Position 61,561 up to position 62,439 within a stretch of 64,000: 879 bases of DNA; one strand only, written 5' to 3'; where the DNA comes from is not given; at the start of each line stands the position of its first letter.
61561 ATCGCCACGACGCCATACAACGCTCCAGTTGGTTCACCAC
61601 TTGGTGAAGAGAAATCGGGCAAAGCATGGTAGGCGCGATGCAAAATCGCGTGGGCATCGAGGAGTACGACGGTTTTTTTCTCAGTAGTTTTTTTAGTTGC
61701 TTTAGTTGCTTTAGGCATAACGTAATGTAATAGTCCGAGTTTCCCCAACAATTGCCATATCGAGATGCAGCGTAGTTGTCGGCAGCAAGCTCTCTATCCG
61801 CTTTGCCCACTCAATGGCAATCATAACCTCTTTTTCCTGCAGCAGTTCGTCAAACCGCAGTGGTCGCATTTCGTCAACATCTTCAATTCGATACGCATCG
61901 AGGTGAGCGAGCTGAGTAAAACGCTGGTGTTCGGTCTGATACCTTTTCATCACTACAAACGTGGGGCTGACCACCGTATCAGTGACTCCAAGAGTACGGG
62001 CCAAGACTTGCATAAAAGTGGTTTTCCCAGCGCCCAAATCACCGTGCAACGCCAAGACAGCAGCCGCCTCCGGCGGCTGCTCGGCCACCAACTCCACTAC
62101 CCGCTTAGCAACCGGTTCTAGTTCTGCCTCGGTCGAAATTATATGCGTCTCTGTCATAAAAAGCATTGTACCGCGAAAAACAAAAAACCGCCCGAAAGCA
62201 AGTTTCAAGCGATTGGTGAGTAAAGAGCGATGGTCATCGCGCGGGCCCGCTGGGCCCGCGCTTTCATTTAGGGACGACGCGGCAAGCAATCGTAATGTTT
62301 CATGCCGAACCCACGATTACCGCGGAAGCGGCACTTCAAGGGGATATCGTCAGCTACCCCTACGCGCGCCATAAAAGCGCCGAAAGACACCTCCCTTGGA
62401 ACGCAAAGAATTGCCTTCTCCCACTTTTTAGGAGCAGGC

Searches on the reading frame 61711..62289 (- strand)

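Call 75: search_protein_families(library=pfam, proteins=[window:61711-62289:-], max_evalue=0.001)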
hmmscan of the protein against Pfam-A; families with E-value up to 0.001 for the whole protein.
window:61711-62289:- (192 aa): 1 family
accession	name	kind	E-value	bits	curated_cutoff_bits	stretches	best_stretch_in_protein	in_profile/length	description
PF02367.23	TsaE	-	2.9e-32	111.8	26.6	1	53-179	3-119/128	Threonylcarbamoyl adenosine biosynthesis protein TsaE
